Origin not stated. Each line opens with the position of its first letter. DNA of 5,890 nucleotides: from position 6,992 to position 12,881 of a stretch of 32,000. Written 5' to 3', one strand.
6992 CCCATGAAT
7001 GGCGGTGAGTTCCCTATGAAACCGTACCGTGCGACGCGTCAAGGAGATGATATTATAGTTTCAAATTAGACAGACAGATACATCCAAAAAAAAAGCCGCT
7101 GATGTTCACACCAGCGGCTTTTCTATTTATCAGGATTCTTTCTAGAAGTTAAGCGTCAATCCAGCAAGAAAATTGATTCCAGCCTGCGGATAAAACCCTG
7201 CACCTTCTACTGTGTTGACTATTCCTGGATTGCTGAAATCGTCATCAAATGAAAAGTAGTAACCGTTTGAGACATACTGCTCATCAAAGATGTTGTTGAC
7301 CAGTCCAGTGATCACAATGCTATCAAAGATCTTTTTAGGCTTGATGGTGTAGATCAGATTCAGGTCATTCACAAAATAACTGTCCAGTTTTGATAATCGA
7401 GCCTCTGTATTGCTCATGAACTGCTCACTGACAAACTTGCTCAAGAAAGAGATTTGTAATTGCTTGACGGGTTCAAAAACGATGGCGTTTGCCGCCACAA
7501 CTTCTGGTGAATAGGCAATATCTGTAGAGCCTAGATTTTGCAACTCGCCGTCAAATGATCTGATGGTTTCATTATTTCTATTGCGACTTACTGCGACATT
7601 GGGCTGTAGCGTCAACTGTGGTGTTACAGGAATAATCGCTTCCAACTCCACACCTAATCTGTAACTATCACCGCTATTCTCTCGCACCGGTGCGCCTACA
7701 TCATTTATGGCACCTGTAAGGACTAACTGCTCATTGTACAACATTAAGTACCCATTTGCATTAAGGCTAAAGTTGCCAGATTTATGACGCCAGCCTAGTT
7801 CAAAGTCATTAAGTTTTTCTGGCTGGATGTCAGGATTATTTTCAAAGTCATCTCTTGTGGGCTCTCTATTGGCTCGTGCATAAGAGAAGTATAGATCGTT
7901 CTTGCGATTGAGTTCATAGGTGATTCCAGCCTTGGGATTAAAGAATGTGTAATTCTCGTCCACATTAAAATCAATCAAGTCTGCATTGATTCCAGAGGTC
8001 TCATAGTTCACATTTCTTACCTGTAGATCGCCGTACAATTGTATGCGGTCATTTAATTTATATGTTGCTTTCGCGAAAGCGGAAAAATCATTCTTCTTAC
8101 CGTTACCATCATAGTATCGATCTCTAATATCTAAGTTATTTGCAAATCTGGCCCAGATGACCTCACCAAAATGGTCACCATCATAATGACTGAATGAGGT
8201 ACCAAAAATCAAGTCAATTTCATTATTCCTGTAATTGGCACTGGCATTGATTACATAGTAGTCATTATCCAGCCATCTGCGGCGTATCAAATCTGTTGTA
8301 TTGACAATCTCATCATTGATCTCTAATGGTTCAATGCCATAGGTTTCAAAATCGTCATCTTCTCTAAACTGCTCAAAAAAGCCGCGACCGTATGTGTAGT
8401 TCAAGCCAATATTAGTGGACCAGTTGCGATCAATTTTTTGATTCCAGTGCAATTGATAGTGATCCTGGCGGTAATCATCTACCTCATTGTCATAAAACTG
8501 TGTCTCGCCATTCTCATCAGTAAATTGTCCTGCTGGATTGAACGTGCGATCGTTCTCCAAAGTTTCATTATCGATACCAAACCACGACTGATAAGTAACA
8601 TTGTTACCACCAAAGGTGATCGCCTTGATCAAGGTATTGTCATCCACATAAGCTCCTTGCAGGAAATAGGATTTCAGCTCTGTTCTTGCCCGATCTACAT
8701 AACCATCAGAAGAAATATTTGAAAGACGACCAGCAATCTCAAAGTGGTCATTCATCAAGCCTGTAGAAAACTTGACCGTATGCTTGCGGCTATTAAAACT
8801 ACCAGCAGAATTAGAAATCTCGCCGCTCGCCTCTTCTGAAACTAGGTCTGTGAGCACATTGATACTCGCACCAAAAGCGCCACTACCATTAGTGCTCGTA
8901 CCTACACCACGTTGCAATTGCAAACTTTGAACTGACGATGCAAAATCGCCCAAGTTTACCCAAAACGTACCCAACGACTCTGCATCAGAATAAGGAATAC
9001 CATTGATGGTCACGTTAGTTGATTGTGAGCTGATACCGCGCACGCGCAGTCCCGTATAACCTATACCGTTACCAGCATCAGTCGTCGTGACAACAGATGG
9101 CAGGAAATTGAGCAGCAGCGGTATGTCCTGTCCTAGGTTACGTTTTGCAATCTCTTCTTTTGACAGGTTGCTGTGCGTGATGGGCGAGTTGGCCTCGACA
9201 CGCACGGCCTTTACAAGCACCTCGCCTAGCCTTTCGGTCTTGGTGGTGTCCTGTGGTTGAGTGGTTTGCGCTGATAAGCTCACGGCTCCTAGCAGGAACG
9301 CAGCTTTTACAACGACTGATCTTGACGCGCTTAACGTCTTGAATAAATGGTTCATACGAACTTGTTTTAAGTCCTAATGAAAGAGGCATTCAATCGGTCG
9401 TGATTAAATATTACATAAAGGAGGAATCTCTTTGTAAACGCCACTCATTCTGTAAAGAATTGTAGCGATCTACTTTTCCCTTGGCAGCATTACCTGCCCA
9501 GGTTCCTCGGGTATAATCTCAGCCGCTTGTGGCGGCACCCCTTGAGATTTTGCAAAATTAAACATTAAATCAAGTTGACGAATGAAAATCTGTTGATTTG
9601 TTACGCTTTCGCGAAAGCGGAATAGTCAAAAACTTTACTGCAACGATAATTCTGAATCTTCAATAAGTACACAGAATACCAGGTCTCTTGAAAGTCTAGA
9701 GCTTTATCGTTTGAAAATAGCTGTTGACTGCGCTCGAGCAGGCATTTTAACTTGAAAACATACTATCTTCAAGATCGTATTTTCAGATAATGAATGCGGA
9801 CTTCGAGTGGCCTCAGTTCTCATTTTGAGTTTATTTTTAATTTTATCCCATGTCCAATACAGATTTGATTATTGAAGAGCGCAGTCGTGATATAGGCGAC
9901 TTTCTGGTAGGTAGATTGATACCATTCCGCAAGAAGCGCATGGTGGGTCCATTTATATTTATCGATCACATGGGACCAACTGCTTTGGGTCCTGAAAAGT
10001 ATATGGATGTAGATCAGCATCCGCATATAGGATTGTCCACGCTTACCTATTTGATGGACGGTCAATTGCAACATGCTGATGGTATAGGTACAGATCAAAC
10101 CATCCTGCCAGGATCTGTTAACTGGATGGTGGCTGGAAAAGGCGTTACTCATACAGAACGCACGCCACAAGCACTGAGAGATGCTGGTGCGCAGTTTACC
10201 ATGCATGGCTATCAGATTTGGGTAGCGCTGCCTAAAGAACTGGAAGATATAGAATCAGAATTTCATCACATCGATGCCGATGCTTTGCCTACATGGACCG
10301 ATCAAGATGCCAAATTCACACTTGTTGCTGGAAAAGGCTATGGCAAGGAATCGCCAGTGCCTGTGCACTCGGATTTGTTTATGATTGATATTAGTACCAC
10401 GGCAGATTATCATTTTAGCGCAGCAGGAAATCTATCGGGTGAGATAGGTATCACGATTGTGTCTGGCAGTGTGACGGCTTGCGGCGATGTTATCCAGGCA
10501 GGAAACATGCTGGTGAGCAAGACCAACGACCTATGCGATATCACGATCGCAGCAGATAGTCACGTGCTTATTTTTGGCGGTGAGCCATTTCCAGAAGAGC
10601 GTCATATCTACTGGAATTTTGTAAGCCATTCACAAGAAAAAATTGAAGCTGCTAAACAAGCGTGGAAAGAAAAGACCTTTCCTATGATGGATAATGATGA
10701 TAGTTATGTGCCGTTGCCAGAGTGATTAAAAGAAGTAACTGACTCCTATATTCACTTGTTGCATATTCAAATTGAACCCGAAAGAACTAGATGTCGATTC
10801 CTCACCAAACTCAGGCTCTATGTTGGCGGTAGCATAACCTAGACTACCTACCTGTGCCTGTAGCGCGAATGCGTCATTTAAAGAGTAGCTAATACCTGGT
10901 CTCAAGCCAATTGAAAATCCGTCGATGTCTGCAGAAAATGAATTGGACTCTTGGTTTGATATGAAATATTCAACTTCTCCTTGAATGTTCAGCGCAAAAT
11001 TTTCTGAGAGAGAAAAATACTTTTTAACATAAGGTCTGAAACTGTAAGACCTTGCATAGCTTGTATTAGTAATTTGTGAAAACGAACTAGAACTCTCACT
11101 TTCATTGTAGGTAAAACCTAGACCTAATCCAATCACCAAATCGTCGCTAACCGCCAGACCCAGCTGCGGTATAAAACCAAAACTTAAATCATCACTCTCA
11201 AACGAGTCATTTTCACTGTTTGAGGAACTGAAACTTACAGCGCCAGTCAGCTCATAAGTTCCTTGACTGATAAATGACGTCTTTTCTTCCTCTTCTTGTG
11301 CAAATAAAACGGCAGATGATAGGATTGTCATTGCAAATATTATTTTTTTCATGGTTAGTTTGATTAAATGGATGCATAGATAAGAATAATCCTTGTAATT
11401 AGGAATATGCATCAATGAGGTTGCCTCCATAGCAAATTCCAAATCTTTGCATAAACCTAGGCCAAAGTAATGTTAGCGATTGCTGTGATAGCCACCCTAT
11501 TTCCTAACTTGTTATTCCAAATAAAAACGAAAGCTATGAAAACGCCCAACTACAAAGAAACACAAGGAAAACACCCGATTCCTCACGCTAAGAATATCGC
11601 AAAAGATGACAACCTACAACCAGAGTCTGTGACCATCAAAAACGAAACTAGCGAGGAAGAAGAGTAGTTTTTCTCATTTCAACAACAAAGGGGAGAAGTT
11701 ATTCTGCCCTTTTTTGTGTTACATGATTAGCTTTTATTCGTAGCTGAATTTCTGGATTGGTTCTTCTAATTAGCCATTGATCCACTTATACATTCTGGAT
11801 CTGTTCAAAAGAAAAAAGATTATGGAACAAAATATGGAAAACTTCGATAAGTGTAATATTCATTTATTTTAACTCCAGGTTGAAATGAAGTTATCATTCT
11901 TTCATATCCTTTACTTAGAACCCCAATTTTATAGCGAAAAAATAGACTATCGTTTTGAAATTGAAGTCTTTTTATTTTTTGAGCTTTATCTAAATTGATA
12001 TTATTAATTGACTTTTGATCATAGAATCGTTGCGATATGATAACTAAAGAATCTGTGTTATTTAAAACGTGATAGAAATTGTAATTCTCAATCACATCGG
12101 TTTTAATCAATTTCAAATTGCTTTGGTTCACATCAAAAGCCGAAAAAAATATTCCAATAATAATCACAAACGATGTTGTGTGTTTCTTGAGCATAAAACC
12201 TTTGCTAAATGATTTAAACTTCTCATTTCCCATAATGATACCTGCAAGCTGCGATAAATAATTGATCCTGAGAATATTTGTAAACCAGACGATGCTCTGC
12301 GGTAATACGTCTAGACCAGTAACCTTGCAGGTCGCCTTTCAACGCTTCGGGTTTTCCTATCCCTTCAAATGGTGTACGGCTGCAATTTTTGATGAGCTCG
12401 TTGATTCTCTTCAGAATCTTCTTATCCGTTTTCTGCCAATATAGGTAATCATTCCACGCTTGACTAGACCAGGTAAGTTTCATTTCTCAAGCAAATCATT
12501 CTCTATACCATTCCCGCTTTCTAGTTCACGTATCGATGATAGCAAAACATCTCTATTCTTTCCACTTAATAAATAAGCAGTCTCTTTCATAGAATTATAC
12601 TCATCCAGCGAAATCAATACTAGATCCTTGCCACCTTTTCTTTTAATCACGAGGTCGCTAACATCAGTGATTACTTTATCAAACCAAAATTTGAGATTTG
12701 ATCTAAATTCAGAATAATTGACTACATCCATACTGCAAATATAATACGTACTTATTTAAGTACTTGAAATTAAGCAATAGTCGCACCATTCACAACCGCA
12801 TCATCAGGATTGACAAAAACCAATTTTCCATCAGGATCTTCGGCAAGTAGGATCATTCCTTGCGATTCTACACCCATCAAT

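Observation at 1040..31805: A perfect palindrome (core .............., up to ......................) recurs 11 times in 32 kb, in both intergenic and coding DNA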

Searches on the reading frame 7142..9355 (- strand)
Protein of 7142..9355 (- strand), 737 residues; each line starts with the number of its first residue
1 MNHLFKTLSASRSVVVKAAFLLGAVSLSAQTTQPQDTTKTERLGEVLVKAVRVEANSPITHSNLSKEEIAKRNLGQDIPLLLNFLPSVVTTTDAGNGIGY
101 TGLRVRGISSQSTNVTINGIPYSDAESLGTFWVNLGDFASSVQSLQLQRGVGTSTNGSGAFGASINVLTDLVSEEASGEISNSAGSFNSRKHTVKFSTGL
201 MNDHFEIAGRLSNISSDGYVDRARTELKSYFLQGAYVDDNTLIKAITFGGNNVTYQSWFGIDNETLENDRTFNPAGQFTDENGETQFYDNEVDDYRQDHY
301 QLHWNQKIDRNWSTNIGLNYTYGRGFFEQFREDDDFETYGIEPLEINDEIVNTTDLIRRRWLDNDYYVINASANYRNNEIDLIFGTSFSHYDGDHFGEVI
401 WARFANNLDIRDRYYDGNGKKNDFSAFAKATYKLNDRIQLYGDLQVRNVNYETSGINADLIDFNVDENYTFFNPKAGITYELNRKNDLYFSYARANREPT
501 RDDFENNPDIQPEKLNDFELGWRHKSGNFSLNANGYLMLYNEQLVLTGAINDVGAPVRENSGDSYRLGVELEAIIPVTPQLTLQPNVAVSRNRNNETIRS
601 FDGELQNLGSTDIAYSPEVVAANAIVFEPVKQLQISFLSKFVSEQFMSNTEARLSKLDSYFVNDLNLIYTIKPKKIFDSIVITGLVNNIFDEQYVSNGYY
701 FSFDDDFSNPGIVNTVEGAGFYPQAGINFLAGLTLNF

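Call 7: search_protein_families(library=ncbifam, proteins=[window:7142-9355:-])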
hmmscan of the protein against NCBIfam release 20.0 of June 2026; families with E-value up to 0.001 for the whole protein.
window:7142-9355:- (737 aa): 2 families
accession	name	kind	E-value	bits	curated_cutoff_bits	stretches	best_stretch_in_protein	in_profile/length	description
NF010048.1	PRK13524.1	subfamily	1.4e-07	30.4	493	1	28-182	25-188/744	FepA family TonB-dependent siderophore receptor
TIGR01779.1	TonB-B12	equivalog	3.4e-07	29.2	599.7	1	21-198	6-182/614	TonB-dependent vitamin B12 receptor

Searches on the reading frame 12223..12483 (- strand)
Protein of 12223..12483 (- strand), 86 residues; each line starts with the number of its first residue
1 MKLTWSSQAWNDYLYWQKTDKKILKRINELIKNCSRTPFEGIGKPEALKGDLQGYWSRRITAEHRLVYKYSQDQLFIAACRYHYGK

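Call 8: search_protein_families(library=ncbifam, proteins=[window:12223-12483:-])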
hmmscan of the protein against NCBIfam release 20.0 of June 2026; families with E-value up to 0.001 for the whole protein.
window:12223-12483:- (86 aa): 2 families
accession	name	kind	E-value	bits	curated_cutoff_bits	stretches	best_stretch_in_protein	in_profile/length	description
TIGR02116.1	toxin_Txe_YoeB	equivalog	3.6e-36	123.2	51.8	1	5-84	1-80/80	Txe/YoeB family addiction module toxin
TIGR02385.1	RelE_StbE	subfamily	1e-05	25.9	27.9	1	2-82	1-81/88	type II toxin-antitoxin system mRNA interferase toxin, RelE/StbE family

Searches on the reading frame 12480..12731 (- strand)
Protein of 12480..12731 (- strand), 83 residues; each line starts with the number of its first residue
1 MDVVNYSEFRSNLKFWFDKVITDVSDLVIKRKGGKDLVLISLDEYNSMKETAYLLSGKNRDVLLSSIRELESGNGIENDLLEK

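Call 8: search_protein_families(library=ncbifam, proteins=[window:12480-12731:-])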
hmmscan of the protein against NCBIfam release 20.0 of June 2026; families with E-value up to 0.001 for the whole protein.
window:12480-12731:- (83 aa): 2 families
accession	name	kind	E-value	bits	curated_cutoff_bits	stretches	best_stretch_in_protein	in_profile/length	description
NF008499.0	PRK11409.1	equivalog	4.3e-20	71.6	121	1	1-82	1-83/83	YoeB-YefM toxin-antitoxin system antitoxin YefM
TIGR01552.1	phd_fam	subfamily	0.00044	19.5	20.8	1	4-55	2-52/53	type II toxin-antitoxin system prevent-host-death family antitoxin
